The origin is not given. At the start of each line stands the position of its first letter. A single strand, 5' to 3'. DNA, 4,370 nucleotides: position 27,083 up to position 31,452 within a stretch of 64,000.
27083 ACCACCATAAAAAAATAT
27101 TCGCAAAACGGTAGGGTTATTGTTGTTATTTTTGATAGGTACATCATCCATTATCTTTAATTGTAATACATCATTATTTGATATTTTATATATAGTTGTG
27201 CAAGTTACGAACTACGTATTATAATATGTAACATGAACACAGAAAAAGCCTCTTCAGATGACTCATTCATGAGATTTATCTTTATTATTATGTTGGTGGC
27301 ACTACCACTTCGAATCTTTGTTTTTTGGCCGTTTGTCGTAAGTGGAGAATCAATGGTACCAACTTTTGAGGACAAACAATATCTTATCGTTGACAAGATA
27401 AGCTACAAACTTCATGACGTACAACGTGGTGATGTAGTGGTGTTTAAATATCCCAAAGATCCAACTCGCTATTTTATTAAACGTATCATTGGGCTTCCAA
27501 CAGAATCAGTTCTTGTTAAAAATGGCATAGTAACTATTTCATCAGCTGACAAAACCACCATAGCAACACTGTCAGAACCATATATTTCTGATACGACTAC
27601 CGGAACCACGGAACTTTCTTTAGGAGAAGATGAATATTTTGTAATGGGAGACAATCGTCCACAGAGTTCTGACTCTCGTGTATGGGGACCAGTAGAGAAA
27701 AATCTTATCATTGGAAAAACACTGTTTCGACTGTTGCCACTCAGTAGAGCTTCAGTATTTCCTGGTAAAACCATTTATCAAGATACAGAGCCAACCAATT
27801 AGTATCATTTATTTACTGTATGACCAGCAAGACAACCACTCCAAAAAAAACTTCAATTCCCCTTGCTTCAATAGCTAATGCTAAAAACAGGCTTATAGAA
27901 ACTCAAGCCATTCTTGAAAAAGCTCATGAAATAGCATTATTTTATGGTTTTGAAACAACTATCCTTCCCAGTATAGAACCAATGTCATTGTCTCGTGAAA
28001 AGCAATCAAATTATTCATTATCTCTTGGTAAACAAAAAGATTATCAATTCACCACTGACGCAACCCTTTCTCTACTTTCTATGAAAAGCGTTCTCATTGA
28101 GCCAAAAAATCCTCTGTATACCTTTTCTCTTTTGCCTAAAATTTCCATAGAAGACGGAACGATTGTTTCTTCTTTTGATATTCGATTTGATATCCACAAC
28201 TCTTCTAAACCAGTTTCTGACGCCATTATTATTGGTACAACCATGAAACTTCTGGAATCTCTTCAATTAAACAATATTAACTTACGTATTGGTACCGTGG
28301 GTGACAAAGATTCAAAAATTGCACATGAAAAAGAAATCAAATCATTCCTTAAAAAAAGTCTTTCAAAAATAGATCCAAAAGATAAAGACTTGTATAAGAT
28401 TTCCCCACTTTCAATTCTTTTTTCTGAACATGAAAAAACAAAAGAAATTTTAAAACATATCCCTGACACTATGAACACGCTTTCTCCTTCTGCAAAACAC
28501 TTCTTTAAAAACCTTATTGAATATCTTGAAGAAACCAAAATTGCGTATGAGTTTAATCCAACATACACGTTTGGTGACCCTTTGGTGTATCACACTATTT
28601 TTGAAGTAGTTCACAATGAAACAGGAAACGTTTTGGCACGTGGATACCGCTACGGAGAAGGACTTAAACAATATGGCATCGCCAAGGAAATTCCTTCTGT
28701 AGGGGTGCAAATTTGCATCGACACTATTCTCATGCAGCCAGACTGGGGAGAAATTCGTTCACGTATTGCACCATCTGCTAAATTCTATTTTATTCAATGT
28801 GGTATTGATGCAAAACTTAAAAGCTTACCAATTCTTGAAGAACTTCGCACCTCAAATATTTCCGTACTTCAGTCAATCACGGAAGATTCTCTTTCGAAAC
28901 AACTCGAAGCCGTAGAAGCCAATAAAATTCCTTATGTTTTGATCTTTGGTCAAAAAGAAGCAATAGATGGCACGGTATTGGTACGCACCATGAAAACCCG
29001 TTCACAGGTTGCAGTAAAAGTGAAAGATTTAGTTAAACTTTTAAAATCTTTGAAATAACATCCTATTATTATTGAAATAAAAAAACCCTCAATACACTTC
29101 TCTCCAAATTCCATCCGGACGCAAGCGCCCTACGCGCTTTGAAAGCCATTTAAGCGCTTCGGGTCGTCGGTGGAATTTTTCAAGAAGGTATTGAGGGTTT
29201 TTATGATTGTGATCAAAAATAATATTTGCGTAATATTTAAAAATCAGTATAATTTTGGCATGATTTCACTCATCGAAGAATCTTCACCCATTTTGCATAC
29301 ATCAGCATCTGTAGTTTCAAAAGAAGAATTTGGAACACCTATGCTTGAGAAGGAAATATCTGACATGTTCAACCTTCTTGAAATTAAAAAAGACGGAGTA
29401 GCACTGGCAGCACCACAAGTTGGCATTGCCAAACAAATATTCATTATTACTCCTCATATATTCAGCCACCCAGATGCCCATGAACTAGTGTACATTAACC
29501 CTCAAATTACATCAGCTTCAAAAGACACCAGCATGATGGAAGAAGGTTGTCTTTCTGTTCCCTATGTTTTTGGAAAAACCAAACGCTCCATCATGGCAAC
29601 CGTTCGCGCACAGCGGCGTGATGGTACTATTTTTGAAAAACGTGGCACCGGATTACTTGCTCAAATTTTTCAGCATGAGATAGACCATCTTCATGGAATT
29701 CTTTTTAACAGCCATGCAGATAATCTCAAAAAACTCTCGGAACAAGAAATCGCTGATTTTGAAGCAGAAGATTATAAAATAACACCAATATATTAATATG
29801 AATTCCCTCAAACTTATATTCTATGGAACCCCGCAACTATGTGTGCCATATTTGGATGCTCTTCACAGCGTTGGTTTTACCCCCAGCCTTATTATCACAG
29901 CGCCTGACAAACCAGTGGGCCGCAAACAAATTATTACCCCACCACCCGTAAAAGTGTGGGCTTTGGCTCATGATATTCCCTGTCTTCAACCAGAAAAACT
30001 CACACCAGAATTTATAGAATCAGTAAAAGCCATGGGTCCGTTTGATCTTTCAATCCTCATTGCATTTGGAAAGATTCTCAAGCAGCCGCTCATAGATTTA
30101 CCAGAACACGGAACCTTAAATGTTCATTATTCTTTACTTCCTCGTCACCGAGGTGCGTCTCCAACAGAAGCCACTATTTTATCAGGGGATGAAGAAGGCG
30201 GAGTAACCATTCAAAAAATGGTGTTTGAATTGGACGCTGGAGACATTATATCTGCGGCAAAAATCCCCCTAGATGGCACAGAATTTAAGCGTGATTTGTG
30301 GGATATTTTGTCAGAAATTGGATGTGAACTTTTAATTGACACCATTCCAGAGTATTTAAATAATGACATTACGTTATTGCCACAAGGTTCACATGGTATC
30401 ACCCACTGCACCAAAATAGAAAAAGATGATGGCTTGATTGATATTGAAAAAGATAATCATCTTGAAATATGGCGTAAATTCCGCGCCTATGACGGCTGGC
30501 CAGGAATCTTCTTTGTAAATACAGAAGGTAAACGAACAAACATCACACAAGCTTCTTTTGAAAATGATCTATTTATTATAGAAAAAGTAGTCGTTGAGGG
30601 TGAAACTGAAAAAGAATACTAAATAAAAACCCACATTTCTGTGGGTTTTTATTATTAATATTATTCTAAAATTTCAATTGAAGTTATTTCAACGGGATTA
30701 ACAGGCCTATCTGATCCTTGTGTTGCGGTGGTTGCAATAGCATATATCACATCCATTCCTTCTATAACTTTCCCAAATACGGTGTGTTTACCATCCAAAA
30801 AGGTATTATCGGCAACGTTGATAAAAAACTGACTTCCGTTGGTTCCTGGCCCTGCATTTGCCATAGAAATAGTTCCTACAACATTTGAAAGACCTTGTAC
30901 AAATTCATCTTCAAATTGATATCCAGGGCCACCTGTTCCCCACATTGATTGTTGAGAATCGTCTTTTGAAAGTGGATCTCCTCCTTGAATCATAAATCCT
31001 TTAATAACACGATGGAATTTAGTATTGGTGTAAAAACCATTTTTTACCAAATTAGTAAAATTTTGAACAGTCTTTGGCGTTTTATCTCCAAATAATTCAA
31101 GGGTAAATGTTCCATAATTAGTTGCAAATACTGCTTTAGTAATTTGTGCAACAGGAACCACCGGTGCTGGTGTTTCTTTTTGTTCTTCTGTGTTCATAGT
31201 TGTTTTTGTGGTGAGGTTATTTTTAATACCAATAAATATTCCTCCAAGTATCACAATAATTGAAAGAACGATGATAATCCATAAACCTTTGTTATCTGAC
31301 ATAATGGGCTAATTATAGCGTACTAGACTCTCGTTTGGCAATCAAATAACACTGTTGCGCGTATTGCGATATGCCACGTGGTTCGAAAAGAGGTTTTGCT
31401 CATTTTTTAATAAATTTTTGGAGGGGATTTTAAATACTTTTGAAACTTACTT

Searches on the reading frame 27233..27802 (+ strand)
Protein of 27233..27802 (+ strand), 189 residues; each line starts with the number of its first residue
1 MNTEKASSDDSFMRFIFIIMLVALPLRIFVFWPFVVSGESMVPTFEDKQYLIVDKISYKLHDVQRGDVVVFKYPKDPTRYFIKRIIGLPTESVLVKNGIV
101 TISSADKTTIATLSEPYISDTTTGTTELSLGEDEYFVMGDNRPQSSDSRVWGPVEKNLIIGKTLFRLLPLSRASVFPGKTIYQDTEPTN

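Call 81: search_protein_families(library=pfam, proteins=[window:27233-27802:+], max_evalue=0.001)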
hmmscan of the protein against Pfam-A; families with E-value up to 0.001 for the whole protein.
window:27233-27802:+ (189 aa): 2 families
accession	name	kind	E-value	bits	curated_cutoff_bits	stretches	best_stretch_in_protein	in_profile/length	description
PF10502.14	Peptidase_S26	-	1.6e-43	149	22.9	1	12-167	4-167/168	Signal peptidase, peptidase S26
PF00717.28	Peptidase_S24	-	2.3e-05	24.5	23.3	1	35-86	39-83/116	Peptidase S24-like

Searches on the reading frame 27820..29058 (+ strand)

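Call 18: search_protein_families(library=ncbifam, proteins=[window:27820-29058:+], max_evalue=0.00001)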
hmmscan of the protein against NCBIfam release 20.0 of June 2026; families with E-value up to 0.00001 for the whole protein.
window:27820-29058:+ (412 aa): 5 families
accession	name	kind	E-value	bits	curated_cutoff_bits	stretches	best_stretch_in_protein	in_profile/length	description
TIGR00442.1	hisS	equivalog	8.2e-39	133.7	286.75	1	123-400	125-405/406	histidine--tRNA ligase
NF009085.0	PRK12420.1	equivalog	2e-14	53.8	540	1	228-405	245-423/426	histidine--tRNA ligase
TIGR00443.1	hisZ_biosyn_reg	equivalog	4.5e-08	32.6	271.65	1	127-305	119-310/314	ATP phosphoribosyltransferase regulatory subunit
TIGR00418.1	thrS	equivalog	4.5e-08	32.5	383.65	1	338-410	491-563/565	threonine--tRNA ligase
NF003068.0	PRK03991.1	equivalog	3.9e-06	25.5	484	1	337-410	517-590/613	threonine--tRNA ligase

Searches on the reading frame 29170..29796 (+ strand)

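Call 81: search_protein_families(library=pfam, proteins=[window:29170-29796:+], max_evalue=0.001)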
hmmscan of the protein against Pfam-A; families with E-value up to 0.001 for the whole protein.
window:29170-29796:+ (208 aa): 1 family
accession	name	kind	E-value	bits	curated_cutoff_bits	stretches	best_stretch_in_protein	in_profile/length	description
PF01327.26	Pep_deformylase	-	4.3e-38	130.8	22.8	1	38-188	8-155/156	Polypeptide deformylase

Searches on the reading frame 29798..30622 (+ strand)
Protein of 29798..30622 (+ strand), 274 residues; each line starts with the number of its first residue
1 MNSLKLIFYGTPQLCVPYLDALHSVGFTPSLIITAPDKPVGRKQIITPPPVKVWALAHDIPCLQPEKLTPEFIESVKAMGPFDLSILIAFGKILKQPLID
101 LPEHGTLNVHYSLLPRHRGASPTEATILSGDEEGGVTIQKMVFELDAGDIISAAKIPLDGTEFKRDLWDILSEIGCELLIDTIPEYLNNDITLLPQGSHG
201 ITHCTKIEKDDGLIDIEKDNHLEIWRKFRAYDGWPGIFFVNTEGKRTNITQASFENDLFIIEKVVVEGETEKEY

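Call 81: search_protein_families(library=pfam, proteins=[window:29798-30622:+], max_evalue=0.001)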
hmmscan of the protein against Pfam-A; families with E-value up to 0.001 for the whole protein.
window:29798-30622:+ (274 aa): 2 families
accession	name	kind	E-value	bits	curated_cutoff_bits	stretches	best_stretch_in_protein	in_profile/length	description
PF00551.24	Formyl_trans_N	-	1.3e-27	97.1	26.1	1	10-182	9-180/181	Formyl transferase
PF02911.23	Formyl_trans_C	-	7.3e-06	26.5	21.1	1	206-257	1-50/100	Formyl transferase, C-terminal domain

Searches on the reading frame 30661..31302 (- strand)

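Call 81: search_protein_families(library=pfam, proteins=[window:30661-31302:-], max_evalue=0.001)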
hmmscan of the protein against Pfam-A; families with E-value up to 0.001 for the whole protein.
window:30661-31302:- (213 aa): 1 family
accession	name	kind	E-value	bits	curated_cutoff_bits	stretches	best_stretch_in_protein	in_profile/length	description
PF00160.26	Pro_isomerase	-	1.3e-54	185.1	21.7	1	59-210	4-158/159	Cyclophilin type peptidyl-prolyl cis-trans isomerase/CLD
